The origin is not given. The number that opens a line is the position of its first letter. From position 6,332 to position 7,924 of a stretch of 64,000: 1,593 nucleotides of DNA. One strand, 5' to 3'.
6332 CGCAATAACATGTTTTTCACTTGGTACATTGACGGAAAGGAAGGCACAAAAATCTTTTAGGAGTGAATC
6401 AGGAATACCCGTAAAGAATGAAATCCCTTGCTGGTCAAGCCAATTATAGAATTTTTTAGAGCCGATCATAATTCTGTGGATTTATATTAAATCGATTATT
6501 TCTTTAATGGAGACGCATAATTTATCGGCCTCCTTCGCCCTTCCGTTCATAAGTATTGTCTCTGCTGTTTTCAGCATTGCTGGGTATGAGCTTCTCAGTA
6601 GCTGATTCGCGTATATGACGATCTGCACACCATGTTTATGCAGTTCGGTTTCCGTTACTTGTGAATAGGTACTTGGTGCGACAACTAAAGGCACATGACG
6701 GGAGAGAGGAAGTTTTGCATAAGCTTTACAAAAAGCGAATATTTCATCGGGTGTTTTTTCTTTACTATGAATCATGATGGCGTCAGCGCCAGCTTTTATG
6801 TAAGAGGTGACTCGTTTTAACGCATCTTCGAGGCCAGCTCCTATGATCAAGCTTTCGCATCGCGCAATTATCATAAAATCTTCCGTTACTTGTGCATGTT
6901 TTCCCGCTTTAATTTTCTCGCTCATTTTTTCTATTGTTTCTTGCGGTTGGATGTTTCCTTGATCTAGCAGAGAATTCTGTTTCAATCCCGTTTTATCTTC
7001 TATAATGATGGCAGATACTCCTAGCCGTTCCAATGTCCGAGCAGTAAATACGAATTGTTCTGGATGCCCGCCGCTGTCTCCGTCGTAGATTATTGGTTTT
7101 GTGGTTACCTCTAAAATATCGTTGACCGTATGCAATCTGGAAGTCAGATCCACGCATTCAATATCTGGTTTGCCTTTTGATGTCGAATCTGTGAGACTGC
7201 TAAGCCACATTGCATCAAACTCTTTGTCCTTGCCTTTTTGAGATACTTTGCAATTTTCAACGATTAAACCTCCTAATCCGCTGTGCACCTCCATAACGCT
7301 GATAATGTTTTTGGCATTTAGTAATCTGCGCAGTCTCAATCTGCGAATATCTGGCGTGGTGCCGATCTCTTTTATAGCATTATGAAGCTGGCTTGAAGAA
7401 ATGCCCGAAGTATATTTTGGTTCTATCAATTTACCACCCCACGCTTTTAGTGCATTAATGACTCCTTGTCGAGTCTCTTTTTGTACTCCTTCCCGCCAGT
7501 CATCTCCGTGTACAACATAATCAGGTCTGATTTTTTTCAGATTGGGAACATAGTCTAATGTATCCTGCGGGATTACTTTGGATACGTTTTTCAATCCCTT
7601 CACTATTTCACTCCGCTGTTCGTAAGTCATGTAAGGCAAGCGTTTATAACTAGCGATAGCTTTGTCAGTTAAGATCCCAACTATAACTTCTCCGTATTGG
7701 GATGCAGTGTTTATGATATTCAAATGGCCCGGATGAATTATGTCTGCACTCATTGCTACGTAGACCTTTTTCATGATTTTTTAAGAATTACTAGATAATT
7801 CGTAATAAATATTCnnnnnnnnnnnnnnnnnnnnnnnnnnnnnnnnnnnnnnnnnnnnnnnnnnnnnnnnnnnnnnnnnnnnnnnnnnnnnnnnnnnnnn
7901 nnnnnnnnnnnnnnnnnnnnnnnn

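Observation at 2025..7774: Phosphonate head-group pathway embedded in a surface-glycan locus (NTase-PepM fusion, Ppd, Fe-ADH, LicD, flippase)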

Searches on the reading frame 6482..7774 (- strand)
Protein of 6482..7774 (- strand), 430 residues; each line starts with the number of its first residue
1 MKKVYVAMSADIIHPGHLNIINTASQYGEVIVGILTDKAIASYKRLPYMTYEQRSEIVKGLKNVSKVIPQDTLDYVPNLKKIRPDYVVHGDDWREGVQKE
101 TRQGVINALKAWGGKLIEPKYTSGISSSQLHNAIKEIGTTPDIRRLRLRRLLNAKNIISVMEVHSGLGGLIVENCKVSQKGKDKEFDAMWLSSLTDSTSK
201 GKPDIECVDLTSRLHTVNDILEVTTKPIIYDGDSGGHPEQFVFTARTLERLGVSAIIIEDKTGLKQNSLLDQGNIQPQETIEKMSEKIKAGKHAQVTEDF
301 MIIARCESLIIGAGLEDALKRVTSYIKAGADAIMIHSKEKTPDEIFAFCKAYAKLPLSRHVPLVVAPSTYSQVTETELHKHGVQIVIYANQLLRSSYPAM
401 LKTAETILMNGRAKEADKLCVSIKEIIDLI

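Call 4: search_protein_families(library=pfam, proteins=[window:6482-7774:-], max_evalue=0.01)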
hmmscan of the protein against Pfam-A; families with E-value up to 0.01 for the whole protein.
window:6482-7774:- (430 aa): 2 families
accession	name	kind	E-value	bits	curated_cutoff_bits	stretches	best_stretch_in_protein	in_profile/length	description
PF13714.12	PEP_mutase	-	3.5e-55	187.6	31.5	1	148-408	1-240/240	Phosphoenolpyruvate phosphomutase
PF01467.32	CTP_transf_like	-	4.1e-16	59.8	21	1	10-130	6-130/133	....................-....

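Call 5: search_protein_families(library=ncbifam, proteins=[window:6482-7774:-], max_evalue=0.001)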
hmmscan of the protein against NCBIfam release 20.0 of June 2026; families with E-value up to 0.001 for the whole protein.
window:6482-7774:- (430 aa): 10 families
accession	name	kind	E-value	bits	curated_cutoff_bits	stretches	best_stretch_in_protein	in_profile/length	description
TIGR02320.1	PEP_mutase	equivalog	2.4e-113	377.9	319.55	1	148-430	1-280/284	phosphoenolpyruvate mutase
TIGR02321.1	Pphn_pyruv_hyd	equivalog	1.2e-43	149.3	374.4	1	170-429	20-275/290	phosphonopyruvate hydrolase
TIGR02317.1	prpB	equivalog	4.7e-29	101.5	354.4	1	145-416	2-256/285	methylisocitrate lyase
NF008455.0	PRK11320.1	equivalog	4.2e-23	82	353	1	177-415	31-262/295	methylisocitrate lyase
TIGR02319.1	CPEP_Pphonmut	equivalog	1.4e-14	54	420.05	1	148-337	8-186/294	carboxyvinyl-carboxyphosphonate phosphorylmutase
TIGR00125.1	cyt_tran_rel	domain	1.1e-13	51.2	27.7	1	4-65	2-63/65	adenylyltransferase/cytidyltransferase family protein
TIGR02199.1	rfaE_dom_II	equivalog_domain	2.2e-12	47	181.5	1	10-135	20-143/144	D-glycero-beta-D-manno-heptose 1-phosphate adenylyltransferase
TIGR01518.1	g3p_cytidyltrns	equivalog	3.5e-11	43.3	165.4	1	6-95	3-94/125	glycerol-3-phosphate cytidylyltransferase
NF008454.0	PRK11316.1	equivalog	1.7e-08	33.5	521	1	10-136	349-473/475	bifunctional D-glycero-beta-D-manno-heptose-7-phosphate kinase/D-glycero-beta-D-manno-heptose 1-phosphate adenylyltransferase HldE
NF001985.0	PRK00777.1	subfamily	9.1e-07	29.1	104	1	2-59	5-63/157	pantetheine-phosphate adenylyltransferase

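Call 7: search_solved_structures(query=window:6482-7774:-, max_evalue=0.001, show_alignments=2)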
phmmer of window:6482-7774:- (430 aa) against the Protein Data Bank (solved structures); distinct sequences matched with E-value up to 0.001: 24.
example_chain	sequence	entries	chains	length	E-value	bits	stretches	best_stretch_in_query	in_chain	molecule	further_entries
5x3d_A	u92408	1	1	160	4.4e-55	190.6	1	4-137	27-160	Phosphoenolpyruvate phosphomutase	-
2dua_A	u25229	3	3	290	1.1e-39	139.9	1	172-429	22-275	Phosphonopyruvate hydrolase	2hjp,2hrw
1m1b_A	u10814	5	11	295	1.4e-38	136.2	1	145-428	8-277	PHOSPHOENOLPYRUVATE PHOSPHOMUTASE | PROTEIN (PHOSPHOENOLPYRUVATE MUTASE)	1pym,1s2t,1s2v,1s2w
5unc_A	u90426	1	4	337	2.1e-38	135.7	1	145-424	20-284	PHOSPHOENOLPYRUVATE PHOSPHOMUTASE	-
1s2u_A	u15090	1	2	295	1.5e-37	132.8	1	145-428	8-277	Phosphoenolpyruvate phosphomutase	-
4iqd_A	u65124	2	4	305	1.1e-15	60.9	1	145-415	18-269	Carboxyvinyl-carboxyphosphonate phosphorylmutase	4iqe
9hra_A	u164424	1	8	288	1.2e-14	57.4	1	182-411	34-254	2-methylisocitrate lyase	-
9hgk_A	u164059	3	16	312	1.6e-14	57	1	182-411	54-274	2-methylisocitrate lyase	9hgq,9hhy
3eoo_A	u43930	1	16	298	2.7e-14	56.3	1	185-417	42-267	Methylisocitrate lyase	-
9hgo_A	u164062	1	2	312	4.1e-14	55.7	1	182-411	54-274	2-methylisocitrate lyase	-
9hhs_A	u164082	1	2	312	5.6e-14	55.2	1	182-411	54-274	2-methylisocitrate lyase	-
3elb_A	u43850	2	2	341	1.2e-13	54.1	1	10-130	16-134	Ethanolamine-phosphate cytidylyltransferase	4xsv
6t4v_C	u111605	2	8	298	1.2e-12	50.8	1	182-409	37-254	2-methylisocitrate lyase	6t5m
1o5q_A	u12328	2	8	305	5.8e-12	48.6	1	186-403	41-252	Probable methylisocitrate lyase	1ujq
1xg3_A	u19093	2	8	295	2.4e-11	46.6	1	186-335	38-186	Probable methylisocitrate lyase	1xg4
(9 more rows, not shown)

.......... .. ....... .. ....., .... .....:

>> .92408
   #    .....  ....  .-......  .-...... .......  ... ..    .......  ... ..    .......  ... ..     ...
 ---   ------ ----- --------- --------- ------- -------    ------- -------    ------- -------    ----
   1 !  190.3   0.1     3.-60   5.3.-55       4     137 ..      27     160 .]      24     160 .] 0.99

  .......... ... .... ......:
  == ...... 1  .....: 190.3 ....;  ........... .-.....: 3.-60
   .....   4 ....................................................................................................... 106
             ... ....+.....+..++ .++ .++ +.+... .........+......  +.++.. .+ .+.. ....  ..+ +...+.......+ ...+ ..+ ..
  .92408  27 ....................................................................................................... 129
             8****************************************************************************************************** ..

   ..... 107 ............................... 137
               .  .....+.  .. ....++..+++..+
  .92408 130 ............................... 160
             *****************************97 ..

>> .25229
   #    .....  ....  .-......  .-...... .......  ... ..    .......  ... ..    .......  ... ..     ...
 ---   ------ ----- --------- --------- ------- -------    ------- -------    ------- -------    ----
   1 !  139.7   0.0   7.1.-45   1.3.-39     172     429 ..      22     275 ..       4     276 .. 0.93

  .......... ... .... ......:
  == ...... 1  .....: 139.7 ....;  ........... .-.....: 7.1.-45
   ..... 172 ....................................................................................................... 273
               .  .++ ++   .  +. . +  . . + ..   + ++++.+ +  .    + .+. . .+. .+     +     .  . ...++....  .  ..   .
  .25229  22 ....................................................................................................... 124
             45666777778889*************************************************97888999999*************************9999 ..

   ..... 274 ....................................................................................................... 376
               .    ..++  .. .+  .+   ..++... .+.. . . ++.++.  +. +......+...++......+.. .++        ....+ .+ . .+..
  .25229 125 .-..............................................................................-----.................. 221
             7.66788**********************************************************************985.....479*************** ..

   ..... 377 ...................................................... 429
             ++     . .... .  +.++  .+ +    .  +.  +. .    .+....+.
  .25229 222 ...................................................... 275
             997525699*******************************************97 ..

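Call 10: find_related_loci(query=window:6482-7774:-, collection=genome_contigs, flank=10000)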
Query window:6482-7774:- (430 aa) in genome_contigs; peptide patterns used: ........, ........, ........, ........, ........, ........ (x = any residue, [..] = any of these).
600 stretches matched a pattern (row limit reached: there are more); 580 encode a relative of the query (tblastn E <= 1e-3); the best 80 are kept; 80 distinct loci.
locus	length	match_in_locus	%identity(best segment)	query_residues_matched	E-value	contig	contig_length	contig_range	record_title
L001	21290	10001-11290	74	1-430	0e+0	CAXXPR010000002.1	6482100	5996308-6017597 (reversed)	MAG: Desulfatiglandales bacterium isolate a8f5a47d-4dac-4919-b032-e1fff6f47f18 genome assembly, contig: contig_2, whole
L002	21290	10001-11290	73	1-430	0e+0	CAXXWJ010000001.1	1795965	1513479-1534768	MAG: Syntrophales bacterium isolate 245eff7d-e5b7-4493-ab22-9b904db7233a genome assembly, contig: contig_1, whole genome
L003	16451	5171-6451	71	2-430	0e+0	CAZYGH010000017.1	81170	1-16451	MAG TPA_asm: uncultured Verrucomicrobiota bacterium isolate binchicken_co309_146 genome assembly, contig: NODE_138_lengt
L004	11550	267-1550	69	1-430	0e+0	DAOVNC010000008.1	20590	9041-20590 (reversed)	MAG TPA_asm: Kiritimatiellales bacterium isolate CSMAG_1487 CSMAG_1487_k141_2193001_length_20590_cov_13.9399, whole geno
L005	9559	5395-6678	68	1-430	0e+0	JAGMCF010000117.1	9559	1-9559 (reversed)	MAG: Candidatus Cloacimonadota bacterium isolate RS_16_45 ZL425.bin.45.fa_117, whole genome shotgun sequence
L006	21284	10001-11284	69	1-430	0e+0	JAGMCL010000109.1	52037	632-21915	MAG: candidate division WOR-3 bacterium isolate RS_17_14 ZL495.bin.14.fa_109, whole genome shotgun sequence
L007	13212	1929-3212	67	1-430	0e+0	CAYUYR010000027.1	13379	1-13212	MAG TPA_asm: uncultured Planctomycetaceae bacterium isolate SRP141376_co2_344 genome assembly, contig: NODE_9006_length_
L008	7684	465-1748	68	1-430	0e+0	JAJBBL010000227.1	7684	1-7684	MAG: Candidatus Cloacimonadota bacterium isolate LW2 Bin 38_2 scaffold21303, whole genome shotgun sequence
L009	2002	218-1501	69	1-430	0e+0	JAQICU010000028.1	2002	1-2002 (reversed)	MAG: Candidatus Cloacimonadota bacterium isolate GH32 k119_335908, whole genome shotgun sequence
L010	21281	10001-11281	67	2-430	0e+0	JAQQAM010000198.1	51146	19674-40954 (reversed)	MAG: Spirochaetales bacterium isolate bin_41 k141_301776, whole genome shotgun sequence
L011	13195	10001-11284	67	1-430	0e+0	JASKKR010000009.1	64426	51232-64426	MAG: Candidatus Cloacimonadota bacterium isolate DJKA59_ANT-F21_bin.21 scaffold_57, whole genome shotgun sequence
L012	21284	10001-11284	66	1-430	0e+0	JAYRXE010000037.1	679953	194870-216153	MAG: Candidatus Paceibacterota bacterium isolate EBPR_ori4bin.24 k141_187775, whole genome shotgun sequence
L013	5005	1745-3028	64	1-430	0e+0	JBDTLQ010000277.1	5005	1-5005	MAG: Ignavibacteria bacterium isolate cluster3_bin.105 NODE_95725_length_5005_cov_4.672929, whole genome shotgun sequenc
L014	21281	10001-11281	65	2-430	0e+0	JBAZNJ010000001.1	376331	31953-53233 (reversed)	MAG: Patescibacteria group bacterium isolate SO_2017_LW4_64 scaffold_72_c1_LW137-91_2017, whole genome shotgun sequence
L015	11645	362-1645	66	1-430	0e+0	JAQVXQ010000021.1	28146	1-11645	MAG: Salinivirgaceae bacterium isolate STF2_13 NODE_3751_length_28146_cov_5.289839_Sandtown_F2, whole genome shotgun seq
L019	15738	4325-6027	65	1-430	0e+0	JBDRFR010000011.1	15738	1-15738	MAG: Nanoarchaeota archaeon isolate MEGAHIT-group-1.382 k141_7129118, whole genome shotgun sequence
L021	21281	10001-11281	65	2-430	0e+0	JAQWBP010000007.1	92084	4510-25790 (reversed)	MAG: Syntrophomonadaceae bacterium isolate STF2_222 NODE_355_length_92084_cov_45.007079_Sandtown_F2, whole genome shotgu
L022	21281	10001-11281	65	2-430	0e+0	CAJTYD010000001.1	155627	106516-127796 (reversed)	MAG TPA_asm: uncultured Muribaculaceae bacterium isolate MGBC123372 genome assembly, contig: MGBC123372.1, whole genome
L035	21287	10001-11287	62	1-430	0e+0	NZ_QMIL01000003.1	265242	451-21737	Aliidiomarina celeris strain F3105 NODE_3_length_265242_cov_110.859692, whole genome shotgun sequence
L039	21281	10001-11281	66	2-430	0e+0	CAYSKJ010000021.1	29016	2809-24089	MAG TPA_asm: uncultured bacterium isolate SRP241341_co1_270 genome assembly, contig: NODE_1859_length_29016_cov_5.935672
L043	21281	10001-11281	62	2-430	0e+0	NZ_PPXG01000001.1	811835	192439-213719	Stutzerimonas stutzeri strain 24a13 NODE_1_length_811835_cov_16.0344, whole genome shotgun sequence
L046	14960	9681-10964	64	1-430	0e+0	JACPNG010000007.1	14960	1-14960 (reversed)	MAG: Candidatus Woesearchaeota archaeon isolate NC_groundwater_569_Ag_S-0.1um_31_12 S35_SO-1_scaffold_130322, whole geno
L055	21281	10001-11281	64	2-430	0e+0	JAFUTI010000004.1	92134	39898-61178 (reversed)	MAG: Prevotella sp. isolate RGIG4807 Roe_deer_Reticulum-5__c254, whole genome shotgun sequence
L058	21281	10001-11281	63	2-430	0e+0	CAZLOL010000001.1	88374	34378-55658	MAG TPA_asm: uncultured Ignavibacteriaceae bacterium isolate SRP173033_co1_9 genome assembly, contig: NODE_340_length_88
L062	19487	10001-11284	63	1-430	0e+0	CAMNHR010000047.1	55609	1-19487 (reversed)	MAG: uncultured Fibrobacter sp. isolate SRR873595_bin.6_metaWRAP_v1.3_MAG genome assembly, contig: ERZ1756110.3413034, w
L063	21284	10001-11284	63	1-430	0e+0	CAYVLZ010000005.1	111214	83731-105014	MAG TPA_asm: Candidatus Woesearchaeota archaeon isolate SRP141376_co1_71 genome assembly, contig: NODE_422_length_111214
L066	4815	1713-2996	63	1-430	0e+0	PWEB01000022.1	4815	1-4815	MAG: Syntrophomonadaceae bacterium isolate T1Sed10_93 T1-Sed10-C23699, whole genome shotgun sequence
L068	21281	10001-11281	62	2-430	0e+0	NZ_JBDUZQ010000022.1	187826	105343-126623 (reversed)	MAG: Paraglaciecola sp. isolate CB.43.F.B2_119_89 CB_43_F_B2_119_89_000000000022, whole genome shotgun sequence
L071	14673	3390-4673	65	1-430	0e+0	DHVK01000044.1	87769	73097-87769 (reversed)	MAG TPA_asm: Cloacimonetes bacterium UBA5210 UBA5210_contig_15473, whole genome shotgun sequence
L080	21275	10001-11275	63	1-430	0e+0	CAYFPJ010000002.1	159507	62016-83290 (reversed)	MAG TPA_asm: uncultured Gammaproteobacteria bacterium isolate ERP019367_co2_52 genome assembly, contig: NODE_103_length_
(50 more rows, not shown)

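Call 11: find_encoding_contigs(protein=window:6482-7774:-, flank=10000, max_places=6)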
Protein window:6482-7774:- (430 aa): 1 contig read that carries it; 1 place shown.
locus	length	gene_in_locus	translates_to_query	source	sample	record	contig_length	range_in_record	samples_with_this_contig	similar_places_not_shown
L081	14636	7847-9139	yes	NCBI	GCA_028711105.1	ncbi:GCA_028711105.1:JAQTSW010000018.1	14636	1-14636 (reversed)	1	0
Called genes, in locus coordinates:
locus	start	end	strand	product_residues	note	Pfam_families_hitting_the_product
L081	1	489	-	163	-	PF07517:SecA_DEAD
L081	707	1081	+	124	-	-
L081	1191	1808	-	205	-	PF04307:YdjM (weak)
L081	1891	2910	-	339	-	PF01565:FAD_binding_4, PF02873:MurB_C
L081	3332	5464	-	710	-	PF04932:Wzy_C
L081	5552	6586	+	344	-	PF01370:Epimerase, PF04321:RmlD_sub_bind (weak), PF16363:GDP_Man_Dehyd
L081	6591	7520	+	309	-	PF01370:Epimerase, PF04321:RmlD_sub_bind (weak), PF16363:GDP_Man_Dehyd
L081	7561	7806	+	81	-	PF12728:HTH_17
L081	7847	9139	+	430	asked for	PF01467:CTP_transf_like, PF13714:PEP_mutase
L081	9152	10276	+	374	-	PF02776:TPP_enzyme_N, PF02775:TPP_enzyme_C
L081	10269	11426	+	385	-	PF00465:Fe-ADH, PF13685:Fe-ADH_2 (weak), PF25137:ADH_Fe_C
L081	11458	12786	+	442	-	PF01943:Polysacc_synt, PF13440:Polysacc_synt_3, PF03023:MurJ (weak)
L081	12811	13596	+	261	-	PF04991:LicD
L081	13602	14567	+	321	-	-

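Call 23: list_cluster_members(proteins=[window:6482-7774:-, window:4195-5352:-, window:2025-2810:-, window:23981-25087:+, window:26610-28058:+])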
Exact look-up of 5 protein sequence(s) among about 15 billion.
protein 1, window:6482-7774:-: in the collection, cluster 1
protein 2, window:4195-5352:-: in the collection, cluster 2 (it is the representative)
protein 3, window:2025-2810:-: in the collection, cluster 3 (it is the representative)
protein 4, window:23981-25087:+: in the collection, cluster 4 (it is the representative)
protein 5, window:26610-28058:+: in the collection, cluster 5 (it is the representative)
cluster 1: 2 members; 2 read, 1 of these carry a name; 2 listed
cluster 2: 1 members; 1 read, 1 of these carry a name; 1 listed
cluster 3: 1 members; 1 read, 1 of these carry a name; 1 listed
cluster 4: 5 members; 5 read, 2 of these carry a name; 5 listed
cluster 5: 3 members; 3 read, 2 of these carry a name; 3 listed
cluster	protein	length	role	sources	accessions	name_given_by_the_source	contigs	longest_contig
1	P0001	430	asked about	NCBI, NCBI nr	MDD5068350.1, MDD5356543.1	MAG: phosphoenolpyruvate mutase [Candidatus Pacebacteria bacterium] | phosphoenolpyruvate mutase [Candidatus Paceibacterota bacterium]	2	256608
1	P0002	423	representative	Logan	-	-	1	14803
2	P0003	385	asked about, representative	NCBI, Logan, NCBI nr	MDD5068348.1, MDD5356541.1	MAG: phosphonoacetaldehyde reductase [Candidatus Pacebacteria bacterium] | phosphonoacetaldehyde reductase [Candidatus Paceibacterota bacterium]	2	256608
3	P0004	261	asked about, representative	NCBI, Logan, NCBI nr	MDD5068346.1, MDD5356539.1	MAG: LicD family protein [Candidatus Pacebacteria bacterium] | LicD family protein [Candidatus Paceibacterota bacterium]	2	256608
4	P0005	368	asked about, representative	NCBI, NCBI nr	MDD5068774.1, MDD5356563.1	MAG: GTPase ObgE [Candidatus Pacebacteria bacterium] | GTPase ObgE [Candidatus Paceibacterota bacterium]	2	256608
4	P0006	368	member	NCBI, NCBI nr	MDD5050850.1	MAG: GTPase ObgE [Candidatus Pacebacteria bacterium] | GTPase ObgE [Candidatus Paceibacterota bacterium]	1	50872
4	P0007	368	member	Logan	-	-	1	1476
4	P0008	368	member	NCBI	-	-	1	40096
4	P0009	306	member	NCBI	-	-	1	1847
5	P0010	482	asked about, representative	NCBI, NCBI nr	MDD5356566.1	MAG: Asp-tRNA(Asn)/Glu-tRNA(Gln) amidotransferase subunit GatB [Candidatus Pacebacteria ... | Asp-tRNA(Asn)/Glu-tRNA(Gln) amidotransferase subunit GatB [Candidatus Paceibacterota ...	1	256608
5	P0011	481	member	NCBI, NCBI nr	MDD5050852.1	MAG: Asp-tRNA(Asn)/Glu-tRNA(Gln) amidotransferase subunit GatB [Candidatus Pacebacteria ... | Asp-tRNA(Asn)/Glu-tRNA(Gln) amidotransferase subunit GatB [Candidatus Paceibacterota ...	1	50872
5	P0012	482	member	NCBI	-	-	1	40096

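Call 30: search_protein_families(library=pfam, proteins=[L058:8967-9995:+, L071:9852-10835:+, L006:18744-19907:+, L039:7940-8671:+, L022:161-1330:+, L068:9154-9876:+, L046:8911-9609:-, L019:3077-3826:+, L021:16183-17409:+, L043:9360-9836:+], max_evalue=0.0001)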
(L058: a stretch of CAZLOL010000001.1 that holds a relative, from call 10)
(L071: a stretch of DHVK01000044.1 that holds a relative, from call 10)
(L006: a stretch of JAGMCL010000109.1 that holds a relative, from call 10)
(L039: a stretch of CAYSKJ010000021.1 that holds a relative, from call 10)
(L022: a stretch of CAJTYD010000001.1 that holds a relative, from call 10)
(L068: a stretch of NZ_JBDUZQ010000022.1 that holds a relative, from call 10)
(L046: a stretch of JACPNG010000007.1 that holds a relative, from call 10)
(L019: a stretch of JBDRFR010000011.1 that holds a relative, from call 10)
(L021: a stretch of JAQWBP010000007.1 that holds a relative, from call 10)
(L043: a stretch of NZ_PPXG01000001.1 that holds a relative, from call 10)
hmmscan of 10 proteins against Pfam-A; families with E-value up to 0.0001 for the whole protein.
L058:8967-9995:+ (343 aa): 3 families
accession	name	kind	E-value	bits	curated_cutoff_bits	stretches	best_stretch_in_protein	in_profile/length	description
PF00535.33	Glycos_transf_2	-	5.8e-30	104.9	23.3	1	18-186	1-166/168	Glycosyl transferase family 2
PF13641.12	Glyco_tranf_2_3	-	4.7e-14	53.4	27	1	17-233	3-216/230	Glycosyltransferase like family 2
PF10111.15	Glyco_tranf_2_2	-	3.5e-07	30.4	27.3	1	18-196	1-187/276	Glycosyltransferase like family 2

L071:9852-10835:+ (328 aa): 9 families
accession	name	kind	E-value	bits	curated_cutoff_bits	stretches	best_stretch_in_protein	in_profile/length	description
PF16363.11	GDP_Man_Dehyd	-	7e-76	256.2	27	1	7-308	1-332/332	GDP-mannose 4,6 dehydratase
PF01370.27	Epimerase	-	5.9e-60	203.1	20.9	1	6-241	1-240/240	NAD dependent epimerase/dehydratase family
PF01073.25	3Beta_HSD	-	1.2e-25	90.5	22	1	7-219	1-220/280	3-beta hydroxysteroid dehydrogenase/isomerase family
PF02719.21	Polysacc_synt_2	-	2.2e-19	70.2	20.2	1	6-222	1-211/293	Polysaccharide biosynthesis protein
PF07993.18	NAD_binding_4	-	1.3e-17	64.3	20.1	1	8-183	1-210/258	Male sterility protein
PF13460.12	NAD_binding_10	-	2.4e-14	54.1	27.2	1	10-176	1-144/184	NAD(P)H-binding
PF04321.23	RmlD_sub_bind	-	1.7e-13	50.7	27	1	4-155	1-132/287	RmlD substrate binding domain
PF00106.31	adh_short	-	1.1e-08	35.2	26.6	1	6-162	3-163/195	short chain dehydrogenase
PF05368.20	NmrA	-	1.5e-08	35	27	1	5-123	4-106/298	NmrA-like family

L006:18744-19907:+ (388 aa): 7 families
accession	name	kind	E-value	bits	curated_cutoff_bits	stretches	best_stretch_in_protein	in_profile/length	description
PF00534.26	Glycos_transf_1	-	1.3e-34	119.7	26.4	1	193-361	11-171/172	Glycosyl transferases group 1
PF13439.12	Glyco_transf_4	-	8e-31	107.8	28.5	1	15-181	1-170/170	Glycosyltransferase Family 4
PF13692.12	Glyco_trans_1_4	-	7.9e-27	94.7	27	1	198-347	2-141/142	Glycosyl transferases group 1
PF13579.12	Glyco_trans_4_4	-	3.4e-12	47.4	29.7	1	16-176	1-158/158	Glycosyl transferase 4-like domain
PF20706.3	GT4-conflict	-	1.6e-10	41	26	1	144-322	145-323/385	Family 4 Glycosyltransferase in conflict systems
PF13477.12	Glyco_trans_4_2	-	6.5e-08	33.3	23.4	1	19-130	10-122/139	Glycosyl transferase 4-like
PF13524.12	Glyco_trans_1_2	-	9.2e-08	32.6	25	1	227-377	13-143/144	Glycosyl transferase-like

L039:7940-8671:+ (244 aa): 1 family
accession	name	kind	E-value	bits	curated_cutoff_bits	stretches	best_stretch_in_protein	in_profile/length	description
PF02096.25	60KD_IMP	-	2.2e-23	83.4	35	1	36-221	1-158/163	60Kd inner membrane protein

L022:161-1330:+ (390 aa): 1 family
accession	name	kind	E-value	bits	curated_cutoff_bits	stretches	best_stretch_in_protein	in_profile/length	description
PF01041.23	DegT_DnrJ_EryC1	-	2.6e-86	290.6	19.8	1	35-389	5-348/360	DegT/DnrJ/EryC1/StrS aminotransferase family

L068:9154-9876:+ (241 aa): 5 families
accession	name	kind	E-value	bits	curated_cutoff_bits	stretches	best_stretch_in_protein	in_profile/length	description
PF13561.12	adh_short_C2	-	2.9e-55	187.9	27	1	9-240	1-236/236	Enoyl-(Acyl carrier protein) reductase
PF00106.31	adh_short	-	1.5e-52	178.3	26.6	1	5-191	3-191/195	short chain dehydrogenase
PF08659.16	KR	-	2.7e-14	53.9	22.6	1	5-175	3-174/180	KR domain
PF01370.27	Epimerase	-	4.4e-09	36.6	20.9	1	5-227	1-231/240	NAD dependent epimerase/dehydratase family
PF23441.1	SDR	-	3e-06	27.2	27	1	107-238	121-254/258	SDR-like rossmann domain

L046:8911-9609:- (233 aa): 1 family
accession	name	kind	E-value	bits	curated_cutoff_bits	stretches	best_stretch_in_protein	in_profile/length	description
PF01066.26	CDP-OH_P_transf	-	1.3e-12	48.8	22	1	50-209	2-146/152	CDP-alcohol phosphatidyltransferase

L019:3077-3826:+ (250 aa): 3 families
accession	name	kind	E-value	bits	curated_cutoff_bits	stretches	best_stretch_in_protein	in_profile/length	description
PF12804.13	NTP_transf_3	-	6.6e-16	59.3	27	1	11-140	1-121/160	MobA-like NTP transferase domain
PF00483.29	NTP_transferase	-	1.4e-13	51.4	21.2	1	10-125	1-117/245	Nucleotidyl transferase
PF01128.25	IspD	-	2.5e-06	27.9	27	1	10-66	2-55/221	2-C-methyl-D-erythritol 4-phosphate cytidylyltransferase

L021:16183-17409:+ (409 aa): 1 family
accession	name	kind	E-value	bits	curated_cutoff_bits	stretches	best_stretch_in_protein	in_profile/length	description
PF04464.20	Glyphos_transf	-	1.1e-68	232.3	22.1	1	32-404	5-365/367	CDP-Glycerol:Poly(glycerophosphate) glycerophosphotransferase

L043:9360-9836:+ (159 aa): 1 family
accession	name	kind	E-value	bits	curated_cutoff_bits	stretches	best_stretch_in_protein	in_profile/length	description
PF05523.17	FdtA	-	8.8e-59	197.4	23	1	24-152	2-130/131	WxcM-like, C-terminal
